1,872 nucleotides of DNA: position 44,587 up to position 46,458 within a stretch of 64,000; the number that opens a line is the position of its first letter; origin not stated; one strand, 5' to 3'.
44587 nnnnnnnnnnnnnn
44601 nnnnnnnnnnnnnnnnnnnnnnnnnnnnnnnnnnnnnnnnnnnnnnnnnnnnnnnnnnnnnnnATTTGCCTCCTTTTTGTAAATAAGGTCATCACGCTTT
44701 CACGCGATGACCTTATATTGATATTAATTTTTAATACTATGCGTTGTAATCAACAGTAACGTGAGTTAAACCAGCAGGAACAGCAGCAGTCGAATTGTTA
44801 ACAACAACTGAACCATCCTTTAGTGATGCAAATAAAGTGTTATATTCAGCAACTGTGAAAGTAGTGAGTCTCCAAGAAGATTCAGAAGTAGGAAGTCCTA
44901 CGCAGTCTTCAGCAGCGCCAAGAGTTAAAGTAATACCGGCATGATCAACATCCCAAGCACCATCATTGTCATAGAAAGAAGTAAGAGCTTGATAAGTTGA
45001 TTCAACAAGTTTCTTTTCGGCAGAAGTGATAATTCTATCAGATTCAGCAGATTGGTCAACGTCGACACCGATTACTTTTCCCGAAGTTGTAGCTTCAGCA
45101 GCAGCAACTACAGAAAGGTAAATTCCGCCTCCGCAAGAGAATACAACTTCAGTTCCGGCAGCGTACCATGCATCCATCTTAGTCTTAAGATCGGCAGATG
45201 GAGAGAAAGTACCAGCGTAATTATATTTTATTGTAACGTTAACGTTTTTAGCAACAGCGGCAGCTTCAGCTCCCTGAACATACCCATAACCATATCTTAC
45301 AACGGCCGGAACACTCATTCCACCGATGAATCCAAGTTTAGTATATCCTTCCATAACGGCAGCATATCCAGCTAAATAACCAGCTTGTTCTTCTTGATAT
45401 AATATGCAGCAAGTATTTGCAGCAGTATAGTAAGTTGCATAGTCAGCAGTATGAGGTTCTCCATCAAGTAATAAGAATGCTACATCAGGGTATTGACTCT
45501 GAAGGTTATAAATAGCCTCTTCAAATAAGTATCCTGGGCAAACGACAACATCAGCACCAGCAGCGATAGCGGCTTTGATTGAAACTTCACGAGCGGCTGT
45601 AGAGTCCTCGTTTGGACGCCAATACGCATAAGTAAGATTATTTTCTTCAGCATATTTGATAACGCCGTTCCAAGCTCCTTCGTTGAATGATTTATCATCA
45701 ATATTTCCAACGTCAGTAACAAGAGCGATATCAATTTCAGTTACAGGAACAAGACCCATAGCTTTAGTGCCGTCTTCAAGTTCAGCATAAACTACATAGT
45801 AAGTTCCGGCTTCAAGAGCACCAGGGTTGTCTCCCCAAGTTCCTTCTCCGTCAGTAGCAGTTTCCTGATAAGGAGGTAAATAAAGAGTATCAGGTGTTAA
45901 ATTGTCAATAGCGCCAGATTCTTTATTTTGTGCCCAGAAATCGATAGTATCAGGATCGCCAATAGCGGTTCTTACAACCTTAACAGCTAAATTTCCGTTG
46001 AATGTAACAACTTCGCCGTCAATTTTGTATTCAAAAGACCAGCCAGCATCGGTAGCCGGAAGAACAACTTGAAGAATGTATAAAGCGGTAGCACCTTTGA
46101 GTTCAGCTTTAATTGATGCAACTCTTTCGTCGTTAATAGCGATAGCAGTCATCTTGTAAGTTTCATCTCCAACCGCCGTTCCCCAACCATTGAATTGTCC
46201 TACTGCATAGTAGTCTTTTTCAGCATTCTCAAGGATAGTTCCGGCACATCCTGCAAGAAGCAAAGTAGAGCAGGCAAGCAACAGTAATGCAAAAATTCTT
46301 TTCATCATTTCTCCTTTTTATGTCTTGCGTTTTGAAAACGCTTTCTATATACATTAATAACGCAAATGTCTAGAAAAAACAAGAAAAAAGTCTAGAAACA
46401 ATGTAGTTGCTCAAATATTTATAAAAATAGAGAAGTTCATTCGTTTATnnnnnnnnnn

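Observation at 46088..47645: Near-perfect 713-bp tandem duplication generates an extra chimeric lipoprotein gene with its own copy of the promoter/operator region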

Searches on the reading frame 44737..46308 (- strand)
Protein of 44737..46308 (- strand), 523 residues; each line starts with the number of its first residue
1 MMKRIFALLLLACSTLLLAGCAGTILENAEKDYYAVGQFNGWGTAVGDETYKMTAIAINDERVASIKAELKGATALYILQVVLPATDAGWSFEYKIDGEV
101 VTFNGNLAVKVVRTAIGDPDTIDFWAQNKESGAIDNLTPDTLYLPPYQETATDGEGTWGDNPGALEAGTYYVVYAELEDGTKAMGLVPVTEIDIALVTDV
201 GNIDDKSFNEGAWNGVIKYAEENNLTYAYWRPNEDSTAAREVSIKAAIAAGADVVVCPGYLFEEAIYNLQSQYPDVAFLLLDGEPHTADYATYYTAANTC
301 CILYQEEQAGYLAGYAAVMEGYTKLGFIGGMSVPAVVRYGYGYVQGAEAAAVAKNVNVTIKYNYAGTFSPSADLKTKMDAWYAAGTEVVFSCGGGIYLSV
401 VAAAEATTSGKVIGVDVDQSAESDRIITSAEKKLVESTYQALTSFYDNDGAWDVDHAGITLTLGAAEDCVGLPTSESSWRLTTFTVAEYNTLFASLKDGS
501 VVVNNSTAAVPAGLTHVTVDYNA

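Call 6: search_protein_families(library=pfam, proteins=[window:44737-46308:-], max_evalue=0.01)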
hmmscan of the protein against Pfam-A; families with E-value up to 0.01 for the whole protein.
window:44737-46308:- (523 aa): 2 families
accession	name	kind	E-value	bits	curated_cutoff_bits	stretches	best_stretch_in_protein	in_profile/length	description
PF02608.20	Bmp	-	6.4e-37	127.6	24.1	1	196-475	5-271/301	ABC transporter substrate-binding protein PnrA-like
PF13407.12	Peripla_BP_4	-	1.9e-06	28.1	35.1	0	205-256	10-60/258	Periplasmic binding protein domain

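Call 9: find_encoding_contigs(protein=window:44737-46308:-, flank=6000, max_places=10)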
Protein window:44737-46308:- (523 aa): no gene with exactly this product is on record in the collection.

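Call 39: search_protein_families(library=ncbifam, proteins=[window:44737-46308:-], max_evalue=0.01)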
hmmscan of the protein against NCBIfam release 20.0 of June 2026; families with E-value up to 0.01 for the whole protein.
window:44737-46308:- (523 aa): 1 family
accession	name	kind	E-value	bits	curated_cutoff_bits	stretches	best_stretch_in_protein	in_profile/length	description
NF047927.1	ABC_BMP_B6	equivalog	7.9e-06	25.3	400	1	301-504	101-300/314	putative B6 ABC transporter substrate-binding protein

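Call 49: find_homologous_proteins(query=window:44737-46308:-, max_evalue=1e-20)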
Query window:44737-46308:- (523 aa): 7676 proteins with E <= 1e-20 among 8000 candidates; the best 120 are listed.
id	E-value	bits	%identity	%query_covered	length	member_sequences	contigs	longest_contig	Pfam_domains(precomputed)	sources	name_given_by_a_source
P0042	0.0e+0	1162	100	100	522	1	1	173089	PF13407.13,PF02608.21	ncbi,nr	ncbi:MAG: BMP family ABC transporter substrate-binding protein [Bacillales bacterium]|nr:BMP family 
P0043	5.5e-254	862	75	100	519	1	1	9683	PF13407.13,PF02608.21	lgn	-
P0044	3.6e-252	856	75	100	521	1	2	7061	PF02608.21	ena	-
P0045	2.5e-218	744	68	97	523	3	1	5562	PF13407.13,PF02608.21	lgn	-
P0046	4.5e-202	690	50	65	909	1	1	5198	PF09479.17,PF02608.21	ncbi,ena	-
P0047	4.2e-159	549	53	96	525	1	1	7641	PF13407.13,PF02608.21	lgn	-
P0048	2.7e-148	513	72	63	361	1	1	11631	PF13407.13,PF02608.21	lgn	-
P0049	3.7e-145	503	72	63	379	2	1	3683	PF13407.13,PF02608.21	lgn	-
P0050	2.5e-142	493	69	63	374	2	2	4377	PF13407.13,PF02608.21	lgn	-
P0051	6.3e-142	492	68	63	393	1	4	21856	PF13407.13,PF02608.21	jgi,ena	-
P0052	6.5e-142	492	68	63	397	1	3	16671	PF13407.13,PF02608.21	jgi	-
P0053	9.4e-142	491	71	60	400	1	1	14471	PF13407.13,PF02608.21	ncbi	-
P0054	3.9e-141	489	68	66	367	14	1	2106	PF13407.13,PF02608.21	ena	-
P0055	4.4e-141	489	69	63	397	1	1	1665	PF02608.21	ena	-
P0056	1.6e-140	487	70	63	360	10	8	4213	PF02608.21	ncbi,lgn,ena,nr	ncbi:MAG TPA: BMP family ABC transporter substrate-binding protein [Bacilli bacterium]|nr:BMP family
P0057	2.3e-140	487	69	63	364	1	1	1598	PF13407.13,PF02608.21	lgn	-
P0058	2.7e-140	486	68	63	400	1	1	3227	PF13407.13,PF02608.21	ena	-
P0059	2.8e-140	486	69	63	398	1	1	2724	PF13407.13,PF02608.21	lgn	-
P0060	4.4e-140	486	68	63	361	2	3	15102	PF13407.13,PF02608.21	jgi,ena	-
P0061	8.7e-140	485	69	63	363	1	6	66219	PF13407.13,PF02608.21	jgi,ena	-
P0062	3.7e-139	483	68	63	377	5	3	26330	PF13407.13,PF02608.21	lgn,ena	-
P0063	4.7e-139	482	67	63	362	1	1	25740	PF13407.13,PF02608.21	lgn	-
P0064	1.1e-138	481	69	63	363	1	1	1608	PF13407.13,PF02608.21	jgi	jgi:basic membrane protein A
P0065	1.7e-138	481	69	63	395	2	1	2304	PF13407.13,PF02608.21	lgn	-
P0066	2.6e-138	480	69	64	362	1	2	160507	PF13407.13,PF02608.21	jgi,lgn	-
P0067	2.7e-138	480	66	63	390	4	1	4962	PF13407.13,PF02608.21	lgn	-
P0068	3.1e-138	480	66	63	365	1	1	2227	PF13407.13,PF02608.21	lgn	-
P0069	4.4e-138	479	67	63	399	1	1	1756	PF02608.21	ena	-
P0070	5.5e-138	479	69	60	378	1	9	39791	PF13407.13,PF02608.21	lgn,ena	-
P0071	6.7e-138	479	69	61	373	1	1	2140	PF02608.21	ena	-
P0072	2.0e-137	477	67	63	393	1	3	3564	PF13407.13,PF02608.21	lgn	-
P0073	2.1e-137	477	67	63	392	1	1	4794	PF13407.13,PF02608.21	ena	-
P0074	2.4e-137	477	67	63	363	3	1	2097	PF13407.13,PF02608.21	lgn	-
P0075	4.4e-137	476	67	63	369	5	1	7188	PF02608.21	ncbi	-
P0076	5.5e-137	476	66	63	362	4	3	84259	PF13407.13,PF02608.21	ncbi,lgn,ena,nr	ncbi:MAG: BMP family ABC transporter substrate-binding protein [Eubacteriales bacterium]|nr:BMP fami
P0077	5.6e-137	476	67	63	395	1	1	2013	PF13407.13,PF02608.21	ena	-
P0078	7.8e-137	475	67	63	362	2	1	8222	PF13407.13,PF02608.21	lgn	-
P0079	8.8e-137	475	67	63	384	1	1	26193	PF13407.13,PF02608.21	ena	-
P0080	9.0e-137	475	67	63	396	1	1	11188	PF02608.21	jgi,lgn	jgi:basic membrane protein A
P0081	9.4e-137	475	67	63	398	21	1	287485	PF02608.21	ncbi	ncbi:MAG: BMP family ABC transporter substrate-binding protein [Eubacteriales bacterium]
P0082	1.4e-136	474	67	63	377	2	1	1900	PF13407.13,PF02608.21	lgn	-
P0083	1.9e-136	474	68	61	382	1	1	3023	PF02608.21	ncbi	-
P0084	2.0e-136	474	65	63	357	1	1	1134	PF13407.13,PF02608.21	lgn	-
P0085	2.8e-136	473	68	63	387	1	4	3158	PF13407.13,PF02608.21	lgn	-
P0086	2.9e-136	473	69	63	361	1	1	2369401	PF13407.13,PF02608.21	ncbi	-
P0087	3.8e-136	473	67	63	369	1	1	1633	PF13407.13,PF02608.21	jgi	jgi:basic membrane protein A and related proteins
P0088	4.0e-136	473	67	63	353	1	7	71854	PF13407.13,PF02608.21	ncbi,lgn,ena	-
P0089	4.3e-136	473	65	64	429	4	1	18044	PF13407.13,PF02608.21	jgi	-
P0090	6.1e-136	472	66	63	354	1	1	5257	PF13407.13,PF02608.21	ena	-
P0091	6.4e-136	472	66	63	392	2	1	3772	PF13407.13,PF02608.21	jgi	-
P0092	8.2e-136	472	68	63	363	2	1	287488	PF13407.13,PF02608.21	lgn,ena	-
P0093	1.1e-135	471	66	63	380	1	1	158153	PF13407.13,PF02608.21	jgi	-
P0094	1.2e-135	471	67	64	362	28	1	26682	PF13407.13,PF02608.21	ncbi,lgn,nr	ncbi:MAG: BMP family ABC transporter substrate-binding protein [Clostridia bacterium]|nr:BMP family 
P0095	1.6e-135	471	64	64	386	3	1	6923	PF13407.13,PF02608.21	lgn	-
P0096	1.6e-135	471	67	63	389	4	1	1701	PF13407.13,PF02608.21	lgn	-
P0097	2.1e-135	470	67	63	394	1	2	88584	PF13407.13,PF02608.21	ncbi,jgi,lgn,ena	-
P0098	2.1e-135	470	65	64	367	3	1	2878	PF13407.13,PF02608.21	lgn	-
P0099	2.5e-135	470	65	63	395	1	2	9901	PF13407.13,PF02608.21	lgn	-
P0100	2.9e-135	470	67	63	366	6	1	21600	PF13407.13,PF02608.21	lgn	-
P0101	3.2e-135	470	67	63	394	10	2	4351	PF02608.21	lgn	-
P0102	3.2e-135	470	66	63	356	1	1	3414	PF02608.21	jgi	jgi:basic membrane protein A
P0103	3.3e-135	470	70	60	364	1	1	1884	PF13407.13,PF02608.21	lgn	-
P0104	3.7e-135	470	66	63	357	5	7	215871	PF13407.13,PF02608.21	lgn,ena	-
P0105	4.1e-135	469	67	63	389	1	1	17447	PF13407.13,PF02608.21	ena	-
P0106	6.1e-135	469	65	63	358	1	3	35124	PF13407.13,PF02608.21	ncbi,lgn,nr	ncbi:MAG: BMP family ABC transporter substrate-binding protein [Eubacteriales bacterium]|nr:BMP fami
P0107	7.9e-135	468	66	62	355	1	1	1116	PF13407.13,PF02608.21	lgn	-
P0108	8.1e-135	468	66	64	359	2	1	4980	PF13407.13,PF02608.21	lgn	-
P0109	1.0e-134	468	66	63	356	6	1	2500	PF13407.13,PF02608.21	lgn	-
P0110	2.6e-134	467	68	63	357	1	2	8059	PF13407.13,PF02608.21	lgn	-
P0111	3.1e-134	466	67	63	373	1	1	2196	PF13407.13,PF02608.21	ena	-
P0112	3.8e-134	466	67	63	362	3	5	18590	PF13407.13,PF02608.21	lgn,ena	-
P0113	5.1e-134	466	67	63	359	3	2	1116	PF13407.13,PF02608.21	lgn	-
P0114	5.7e-134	466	65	63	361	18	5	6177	PF13407.13,PF02608.21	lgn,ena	-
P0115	8.4e-134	465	66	63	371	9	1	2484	PF13407.13,PF02608.21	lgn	-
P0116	1.1e-133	465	66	62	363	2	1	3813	PF13407.13,PF02608.21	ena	-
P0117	1.1e-133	465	66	63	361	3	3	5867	PF13407.13,PF02608.21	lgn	-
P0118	1.9e-133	464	65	63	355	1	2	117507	PF13407.13,PF02608.21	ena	-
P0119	2.1e-133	464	65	63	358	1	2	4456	PF13407.13,PF02608.21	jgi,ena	jgi:basic membrane protein A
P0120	2.2e-133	464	64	64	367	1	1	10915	PF13407.13,PF02608.21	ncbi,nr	ncbi:MAG TPA: BMP family ABC transporter substrate-binding protein [Clostridia bacterium]|nr:BMP fam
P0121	2.4e-133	464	67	63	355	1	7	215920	PF13407.13,PF02608.21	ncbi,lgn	-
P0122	2.4e-133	464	67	63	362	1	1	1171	PF13407.13,PF02608.21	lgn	-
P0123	3.1e-133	463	64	63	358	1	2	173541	PF13407.13,PF02608.21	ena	-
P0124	3.7e-133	463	67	61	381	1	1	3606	PF13407.13,PF02608.21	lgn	-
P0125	4.4e-133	463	67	63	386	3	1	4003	PF13407.13,PF02608.21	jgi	jgi:basic membrane protein A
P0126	4.6e-133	463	66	63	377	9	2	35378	PF02608.21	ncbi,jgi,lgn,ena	-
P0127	4.8e-133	463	67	63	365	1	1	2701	PF13407.13,PF02608.21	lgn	-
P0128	6.0e-133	462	64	63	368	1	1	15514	PF13407.13,PF02608.21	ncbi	-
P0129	6.3e-133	462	66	63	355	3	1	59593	PF13407.13,PF02608.21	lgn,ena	-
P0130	7.9e-133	462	63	63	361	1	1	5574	PF13407.13,PF02608.21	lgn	-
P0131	8.9e-133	462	64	63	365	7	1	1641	PF13407.13,PF02608.21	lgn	-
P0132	1.0e-132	462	65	63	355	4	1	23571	PF13407.13,PF02608.21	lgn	-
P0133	1.4e-132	461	64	63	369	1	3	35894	PF13407.13,PF02608.21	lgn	-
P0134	1.6e-132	461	65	63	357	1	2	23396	PF13407.13,PF02608.21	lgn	-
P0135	3.0e-132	460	66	63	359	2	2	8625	PF13407.13,PF02608.21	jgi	-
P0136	3.8e-132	460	66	63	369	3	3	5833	PF13407.13,PF02608.21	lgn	-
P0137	4.0e-132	460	66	63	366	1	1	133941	PF13407.13,PF02608.21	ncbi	-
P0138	6.4e-132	459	65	63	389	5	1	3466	PF13407.13,PF02608.21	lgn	-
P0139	6.7e-132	459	65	63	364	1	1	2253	PF13407.13,PF02608.21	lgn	-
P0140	6.9e-132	459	64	63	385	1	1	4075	PF13407.13,PF02608.21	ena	-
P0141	6.9e-132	459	66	61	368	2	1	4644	PF13407.13,PF02608.21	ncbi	ncbi:MAG: BMP family ABC transporter substrate-binding protein [Oscillospiraceae bacterium]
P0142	7.1e-132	459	65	63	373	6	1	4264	PF13407.13,PF02608.21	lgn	-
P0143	7.2e-132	459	66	63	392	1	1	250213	PF13407.13,PF02608.21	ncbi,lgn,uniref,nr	ncbi:basic membrane protein A [Sporobacter termitidis DSM 10068]|uniref:Basic membrane protein A n=1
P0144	9.1e-132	458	66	63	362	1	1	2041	PF13407.13,PF02608.21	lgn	-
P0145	9.6e-132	458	66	63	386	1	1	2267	PF13407.13,PF02608.21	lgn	-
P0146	1.0e-131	458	64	63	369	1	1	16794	PF13407.13,PF02608.21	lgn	-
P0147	1.1e-131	458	65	63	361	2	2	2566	PF13407.13,PF02608.21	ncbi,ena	-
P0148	1.2e-131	458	65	63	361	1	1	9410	PF13407.13,PF02608.21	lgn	-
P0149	1.3e-131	458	65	63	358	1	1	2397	PF13407.13,PF02608.21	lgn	-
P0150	1.6e-131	458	65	63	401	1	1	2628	PF13407.13,PF02608.21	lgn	-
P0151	2.0e-131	457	65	63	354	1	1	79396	PF13407.13,PF02608.21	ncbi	-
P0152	2.1e-131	457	64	65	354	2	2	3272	PF13407.13,PF02608.21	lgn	-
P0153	2.5e-131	457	66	63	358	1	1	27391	PF13407.13,PF02608.21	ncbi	-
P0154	2.6e-131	457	67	63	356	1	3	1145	PF02608.21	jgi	-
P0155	2.7e-131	457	64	63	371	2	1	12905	PF13407.13,PF02608.21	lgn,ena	-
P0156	2.8e-131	457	66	63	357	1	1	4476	PF13407.13,PF02608.21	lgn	-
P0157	3.2e-131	457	63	63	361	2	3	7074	PF13407.13,PF02608.21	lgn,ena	-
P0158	3.5e-131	456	62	64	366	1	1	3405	PF13407.13,PF02608.21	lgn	-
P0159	4.0e-131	456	66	63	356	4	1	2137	PF13407.13,PF02608.21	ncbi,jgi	-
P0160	4.1e-131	456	64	63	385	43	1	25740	PF13407.13,PF02608.21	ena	-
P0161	5.0e-131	456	66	63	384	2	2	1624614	PF13407.13,PF02608.21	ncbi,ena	-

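Call 50: find_encoding_contigs(protein=P0043, flank=8000, max_places=4)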
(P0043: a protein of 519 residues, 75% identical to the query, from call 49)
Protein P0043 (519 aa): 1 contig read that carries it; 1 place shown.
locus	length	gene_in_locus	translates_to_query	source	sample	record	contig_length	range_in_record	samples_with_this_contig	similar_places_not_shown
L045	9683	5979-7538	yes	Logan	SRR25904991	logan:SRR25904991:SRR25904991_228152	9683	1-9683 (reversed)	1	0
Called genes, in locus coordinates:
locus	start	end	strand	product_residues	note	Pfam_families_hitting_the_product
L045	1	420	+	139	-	?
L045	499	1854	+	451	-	PF01547:SBP_bac_1, PF13416:SBP_bac_8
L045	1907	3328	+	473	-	PF00528:BPD_transp_1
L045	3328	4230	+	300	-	PF00528:BPD_transp_1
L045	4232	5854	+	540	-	PF00128:Alpha-amylase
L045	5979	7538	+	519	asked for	PF02608:Bmp, PF13407:Peripla_BP_4 (faint)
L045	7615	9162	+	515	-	PF00005:ABC_tran, PF13304:AAA_21 (faint), PF00005:ABC_tran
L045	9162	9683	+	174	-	?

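Call 51: find_encoding_contigs(protein=P0044, flank=8000, max_places=4)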
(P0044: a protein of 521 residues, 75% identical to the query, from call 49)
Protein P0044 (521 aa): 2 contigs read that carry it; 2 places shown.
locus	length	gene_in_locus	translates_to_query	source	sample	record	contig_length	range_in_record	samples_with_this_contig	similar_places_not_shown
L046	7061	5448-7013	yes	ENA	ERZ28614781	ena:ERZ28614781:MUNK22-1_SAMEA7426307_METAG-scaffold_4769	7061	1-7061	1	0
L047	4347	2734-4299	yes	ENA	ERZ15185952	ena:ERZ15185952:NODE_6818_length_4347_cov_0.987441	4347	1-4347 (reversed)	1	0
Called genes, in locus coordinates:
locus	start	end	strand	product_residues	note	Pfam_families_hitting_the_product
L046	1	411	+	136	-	?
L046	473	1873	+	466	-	PF00528:BPD_transp_1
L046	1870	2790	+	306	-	PF00528:BPD_transp_1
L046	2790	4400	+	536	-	PF00128:Alpha-amylase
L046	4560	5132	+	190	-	-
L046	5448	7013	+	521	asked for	PF02608:Bmp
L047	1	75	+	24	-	?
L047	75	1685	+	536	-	PF00128:Alpha-amylase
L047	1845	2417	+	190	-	-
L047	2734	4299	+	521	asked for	PF02608:Bmp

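Call 52: find_encoding_contigs(protein=P0045, flank=8000, max_places=4)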
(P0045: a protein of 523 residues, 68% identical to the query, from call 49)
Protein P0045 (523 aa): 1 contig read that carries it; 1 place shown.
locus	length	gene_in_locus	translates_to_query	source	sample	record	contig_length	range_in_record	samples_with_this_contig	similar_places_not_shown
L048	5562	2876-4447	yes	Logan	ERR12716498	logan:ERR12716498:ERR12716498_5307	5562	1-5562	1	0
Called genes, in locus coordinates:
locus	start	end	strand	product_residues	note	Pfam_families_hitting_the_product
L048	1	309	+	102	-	?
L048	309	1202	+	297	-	PF00528:BPD_transp_1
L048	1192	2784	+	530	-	PF00128:Alpha-amylase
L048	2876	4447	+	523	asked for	PF02608:Bmp, PF13407:Peripla_BP_4 (faint)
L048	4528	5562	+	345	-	?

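Call 53: find_encoding_contigs(protein=P0047, flank=8000, max_places=4)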
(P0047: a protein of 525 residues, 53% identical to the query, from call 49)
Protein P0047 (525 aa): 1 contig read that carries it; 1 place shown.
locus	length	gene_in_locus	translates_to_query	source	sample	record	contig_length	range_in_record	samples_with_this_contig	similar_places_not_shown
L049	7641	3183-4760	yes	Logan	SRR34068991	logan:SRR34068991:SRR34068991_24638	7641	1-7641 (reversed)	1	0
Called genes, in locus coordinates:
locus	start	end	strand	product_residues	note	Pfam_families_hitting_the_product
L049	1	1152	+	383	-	?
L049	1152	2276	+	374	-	PF02595:Gly_kinase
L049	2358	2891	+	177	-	PF02915:Rubrerythrin, PF21349:RUBY_RBDX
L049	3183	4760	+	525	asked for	PF02608:Bmp, PF13407:Peripla_BP_4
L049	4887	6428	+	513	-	PF00005:ABC_tran, PF13304:AAA_21 (faint), PF00005:ABC_tran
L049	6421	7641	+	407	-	?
